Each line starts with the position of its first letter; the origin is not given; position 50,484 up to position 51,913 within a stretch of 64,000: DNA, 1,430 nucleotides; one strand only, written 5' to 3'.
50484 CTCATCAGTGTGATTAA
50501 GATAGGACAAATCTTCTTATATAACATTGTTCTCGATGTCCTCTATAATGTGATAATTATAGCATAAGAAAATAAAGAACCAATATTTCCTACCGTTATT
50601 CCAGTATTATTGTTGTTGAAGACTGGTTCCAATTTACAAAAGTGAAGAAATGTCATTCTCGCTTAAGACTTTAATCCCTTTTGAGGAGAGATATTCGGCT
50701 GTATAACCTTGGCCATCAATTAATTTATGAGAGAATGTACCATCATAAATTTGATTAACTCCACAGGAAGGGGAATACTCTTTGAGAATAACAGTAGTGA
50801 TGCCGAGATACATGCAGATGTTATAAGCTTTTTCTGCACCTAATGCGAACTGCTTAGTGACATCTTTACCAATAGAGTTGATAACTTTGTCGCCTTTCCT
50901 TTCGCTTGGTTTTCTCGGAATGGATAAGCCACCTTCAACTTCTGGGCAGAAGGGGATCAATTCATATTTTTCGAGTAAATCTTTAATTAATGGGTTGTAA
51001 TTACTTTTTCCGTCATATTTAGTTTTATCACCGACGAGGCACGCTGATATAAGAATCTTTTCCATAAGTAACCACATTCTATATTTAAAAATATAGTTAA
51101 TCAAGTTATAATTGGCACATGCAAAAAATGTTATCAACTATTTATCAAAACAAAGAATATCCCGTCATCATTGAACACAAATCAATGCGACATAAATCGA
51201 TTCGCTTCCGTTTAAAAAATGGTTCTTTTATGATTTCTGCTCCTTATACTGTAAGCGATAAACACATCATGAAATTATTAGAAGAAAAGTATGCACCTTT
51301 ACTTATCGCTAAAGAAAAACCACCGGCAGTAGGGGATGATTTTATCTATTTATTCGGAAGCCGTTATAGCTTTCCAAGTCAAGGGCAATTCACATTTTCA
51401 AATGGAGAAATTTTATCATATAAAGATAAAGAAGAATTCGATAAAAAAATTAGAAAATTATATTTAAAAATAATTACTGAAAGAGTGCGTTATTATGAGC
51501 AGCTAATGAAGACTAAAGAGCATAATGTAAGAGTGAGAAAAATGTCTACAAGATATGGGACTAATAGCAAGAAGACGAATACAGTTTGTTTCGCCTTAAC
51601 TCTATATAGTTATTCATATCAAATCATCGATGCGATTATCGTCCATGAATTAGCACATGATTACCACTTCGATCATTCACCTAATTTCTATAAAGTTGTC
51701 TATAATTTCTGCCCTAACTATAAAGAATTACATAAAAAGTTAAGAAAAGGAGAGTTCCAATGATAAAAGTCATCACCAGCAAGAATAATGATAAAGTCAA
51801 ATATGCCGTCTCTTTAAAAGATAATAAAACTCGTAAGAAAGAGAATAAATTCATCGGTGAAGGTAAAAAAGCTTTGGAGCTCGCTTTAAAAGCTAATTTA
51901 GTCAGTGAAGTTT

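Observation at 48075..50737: Low-GC two-lipoprotein island bracketed by 104-bp direct repeats, one of which is a fossil 3' end of the adjacent TudS/DUF523 gene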

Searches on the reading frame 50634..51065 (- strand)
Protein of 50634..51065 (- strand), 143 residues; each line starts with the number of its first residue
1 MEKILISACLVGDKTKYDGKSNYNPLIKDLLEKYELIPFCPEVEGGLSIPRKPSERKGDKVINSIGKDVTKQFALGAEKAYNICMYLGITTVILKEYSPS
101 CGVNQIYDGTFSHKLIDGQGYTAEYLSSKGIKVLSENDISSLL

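Call 7: search_protein_families(library=pfam, proteins=[window:50634-51065:-], max_evalue=0.01)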
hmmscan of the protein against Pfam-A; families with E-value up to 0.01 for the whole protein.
window:50634-51065:- (143 aa): 1 family
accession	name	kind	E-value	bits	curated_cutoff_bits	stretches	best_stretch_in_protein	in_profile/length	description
PF04463.17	2-thiour_desulf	-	7.9e-43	146.3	34.7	1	4-138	1-141/141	2-thiouracil desulfurase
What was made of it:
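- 50634..51065 (-): tudS / DUF523 (2-thiouracil desulfurase family) gene, 143 aa, intact. Pfam PF04463, E 7.9e-43, full-length match (call 7).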

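Call 13: find_encoding_contigs(protein=window:50634-51065:-, flank=10000, max_places=10)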
Protein window:50634-51065:- (143 aa): 6 contigs read that carry it; 2 places shown.
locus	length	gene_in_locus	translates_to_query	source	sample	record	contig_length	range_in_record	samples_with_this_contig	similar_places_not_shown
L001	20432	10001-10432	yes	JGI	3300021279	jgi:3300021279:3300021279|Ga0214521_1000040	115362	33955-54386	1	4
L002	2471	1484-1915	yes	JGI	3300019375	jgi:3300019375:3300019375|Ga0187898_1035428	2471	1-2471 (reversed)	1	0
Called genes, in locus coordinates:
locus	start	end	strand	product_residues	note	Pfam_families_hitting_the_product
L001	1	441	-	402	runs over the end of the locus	PF06723:MreB_Mbl, PF11104:PilM_2 (weak), PF14450:FtsA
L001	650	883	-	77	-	-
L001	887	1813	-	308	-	PF01795:Methyltransf_5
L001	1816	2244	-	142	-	PF02381:MraZ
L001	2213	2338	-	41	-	-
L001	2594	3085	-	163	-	PF02620:YceD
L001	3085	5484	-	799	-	PF01588:tRNA_bind, PF03483:B3_4, PF03484:B5, PF17759:tRNA_synthFbeta, PF03147:FDX-ACB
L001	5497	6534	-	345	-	PF02912:Phe_tRNA-synt_N, PF01409:tRNA-synt_2d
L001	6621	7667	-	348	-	-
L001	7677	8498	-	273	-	PF01656:CbiA, PF02374:ArsA_ATPase (faint), PF09140:MipZ (weak), PF10609:ParA, PF13614:AAA_31 (faint)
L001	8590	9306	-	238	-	PF22435:MRM3-like_sub_bind, PF00588:SpoU_methylase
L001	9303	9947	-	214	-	PF01863:YgjP-like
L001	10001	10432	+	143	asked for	PF04463:2-thiour_desulf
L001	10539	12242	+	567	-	-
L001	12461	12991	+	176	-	-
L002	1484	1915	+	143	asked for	PF04463:2-thiour_desulf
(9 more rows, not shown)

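Call 23: find_related_loci(query=window:50634-51065:-, collection=metagenome_contigs, flank=8000)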
Query window:50634-51065:- (143 aa) in metagenome_contigs; peptide patterns used: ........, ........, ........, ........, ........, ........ (x = any residue, [..] = any of these).
600 stretches matched a pattern (row limit reached: there are more); 267 encode a relative of the query (tblastn E <= 1e-3); the best 80 are kept; 80 distinct loci.
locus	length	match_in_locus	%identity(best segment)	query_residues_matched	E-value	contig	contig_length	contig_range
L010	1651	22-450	76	1-143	5e-73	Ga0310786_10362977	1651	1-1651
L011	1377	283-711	76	1-143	7e-73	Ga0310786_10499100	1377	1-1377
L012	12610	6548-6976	71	1-143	2e-67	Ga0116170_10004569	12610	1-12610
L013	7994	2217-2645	71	1-143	2e-67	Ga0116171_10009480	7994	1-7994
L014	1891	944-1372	73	1-143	1e-68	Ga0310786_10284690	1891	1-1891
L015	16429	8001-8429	67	1-143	2e-64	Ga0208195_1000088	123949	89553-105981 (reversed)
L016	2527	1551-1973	71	1-141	2e-62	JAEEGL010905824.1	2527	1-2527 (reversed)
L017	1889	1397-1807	48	3-139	1e-39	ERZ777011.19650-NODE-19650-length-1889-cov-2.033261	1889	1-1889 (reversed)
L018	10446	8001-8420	49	3-142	6e-39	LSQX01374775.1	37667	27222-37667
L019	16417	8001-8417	47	3-141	4e-38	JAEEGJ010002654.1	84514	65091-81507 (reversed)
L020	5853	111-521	47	3-139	3e-38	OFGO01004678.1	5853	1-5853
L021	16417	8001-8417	47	3-141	8e-38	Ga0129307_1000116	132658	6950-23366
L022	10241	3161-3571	47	3-139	1e-37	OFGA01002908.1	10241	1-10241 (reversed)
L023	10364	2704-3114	47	3-139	2e-37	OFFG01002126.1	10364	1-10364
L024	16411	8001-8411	47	3-139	1e-37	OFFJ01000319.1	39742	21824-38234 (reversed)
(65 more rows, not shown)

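Call 31: find_related_loci(query=window:50634-51065:-, collection=genome_contigs, flank=8000)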
Query window:50634-51065:- (143 aa) in genome_contigs; peptide patterns used: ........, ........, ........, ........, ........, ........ (x = any residue, [..] = any of these).
426 stretches matched a pattern; 164 encode a relative of the query (tblastn E <= 1e-3); the best 80 are kept; 80 distinct loci.
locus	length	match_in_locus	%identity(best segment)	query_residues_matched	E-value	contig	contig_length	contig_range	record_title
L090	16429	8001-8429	83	1-143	2e-77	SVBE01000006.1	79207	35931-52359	MAG: Erysipelotrichaceae bacterium isolate SIG220 NODE_25_length_79207_cov_8.559307, whole genome shotgun sequence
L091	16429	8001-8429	71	1-143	4e-67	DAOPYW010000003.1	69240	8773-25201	MAG TPA_asm: Bacilli bacterium isolate AMR_MDS_1304 NODE_258_length_69240_cov_7.568722, whole genome shotgun sequence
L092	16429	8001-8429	71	1-143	4e-64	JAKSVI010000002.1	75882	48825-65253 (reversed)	MAG: Bacilli bacterium isolate Horse_feces355 MAG355_2, whole genome shotgun sequence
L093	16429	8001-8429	71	1-143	9e-63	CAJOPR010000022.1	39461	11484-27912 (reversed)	uncultured Bacilli bacterium isolate Rumen_Coassembly_mag_592 genome assembly, contig: k87_5665665, whole genome shotgun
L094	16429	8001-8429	69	1-143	1e-61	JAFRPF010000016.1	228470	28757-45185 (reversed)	MAG: Bacilli bacterium isolate RGIG2675 Goat_Omasum-3__c7676, whole genome shotgun sequence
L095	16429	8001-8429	69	1-143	1e-61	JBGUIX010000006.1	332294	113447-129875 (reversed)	MAG: Bacilli bacterium isolate ruminal_MAG_317 ruminal_MAG_317_contig_0006, whole genome shotgun sequence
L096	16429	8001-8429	66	1-143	1e-58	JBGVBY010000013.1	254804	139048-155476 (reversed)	MAG: Bacilli bacterium isolate ruminal_MAG_397 ruminal_MAG_397_contig_0013, whole genome shotgun sequence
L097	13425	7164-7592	66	1-143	9e-59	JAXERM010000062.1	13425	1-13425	MAG: Bacilli bacterium isolate SUG2489 k141_92875, whole genome shotgun sequence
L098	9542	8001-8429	52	1-143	3e-47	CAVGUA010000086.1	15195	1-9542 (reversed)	Parabacteroides goldsteinii isolate H07607-L1_cleanbin_000016 genome assembly, contig: Spades_H07607-L1_contig_1534, who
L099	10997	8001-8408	54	1-136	3e-40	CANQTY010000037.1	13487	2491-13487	MAG: uncultured Bacilli bacterium isolate Lapin-008__bin59 genome assembly, contig: Lapin-008__NODE_4862_length_13487_co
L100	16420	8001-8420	49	3-142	1e-38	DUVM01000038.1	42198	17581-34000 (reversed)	MAG TPA_asm: Tissierellia bacterium isolate AS08sgBPME_4 49390_AS08, whole genome shotgun sequence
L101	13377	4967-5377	48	3-139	7e-39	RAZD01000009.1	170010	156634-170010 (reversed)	Bacterium C-53 strain C-53 Scaffold9_1, whole genome shotgun sequence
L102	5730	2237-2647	49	3-139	2e-38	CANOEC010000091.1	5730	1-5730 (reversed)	MAG TPA_asm: uncultured Lachnospiraceae bacterium isolate SRR13921778_bin.47_metawrap_v1.3_MAG genome assembly, contig:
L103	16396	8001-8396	52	5-136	3e-37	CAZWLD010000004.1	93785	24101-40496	MAG TPA_asm: uncultured Anaeroplasmatales bacterium isolate binchicken_co370_319 genome assembly, contig: NODE_346_lengt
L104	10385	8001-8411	48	3-139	7e-38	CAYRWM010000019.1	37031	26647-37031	MAG TPA_asm: uncultured Christensenellaceae bacterium isolate SRP278969_co1_502 genome assembly, contig: NODE_925_length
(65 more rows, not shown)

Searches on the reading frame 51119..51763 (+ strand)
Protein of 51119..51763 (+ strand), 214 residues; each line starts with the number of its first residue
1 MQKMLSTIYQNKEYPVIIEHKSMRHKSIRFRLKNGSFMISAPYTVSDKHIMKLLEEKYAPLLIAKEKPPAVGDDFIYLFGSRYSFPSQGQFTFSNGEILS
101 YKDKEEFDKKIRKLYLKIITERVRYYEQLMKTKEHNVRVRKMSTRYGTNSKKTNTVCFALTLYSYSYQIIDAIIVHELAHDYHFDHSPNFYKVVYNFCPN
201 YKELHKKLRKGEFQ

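Call 7: search_protein_families(library=pfam, proteins=[window:51119-51763:+], max_evalue=0.01)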
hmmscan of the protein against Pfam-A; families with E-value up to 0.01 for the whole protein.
window:51119-51763:+ (214 aa): 3 families
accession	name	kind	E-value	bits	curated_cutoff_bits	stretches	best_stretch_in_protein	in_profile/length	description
PF01863.23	YgjP-like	-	4.7e-27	95.8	26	1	26-210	1-206/207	YgjP-like, metallopeptidase domain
PF08325.16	WLM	-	0.00021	21.9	26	1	144-207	52-120/190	WLM domain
PF10263.15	SprT-like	-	0.0011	19.3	25.6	1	125-184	11-75/108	SprT-like family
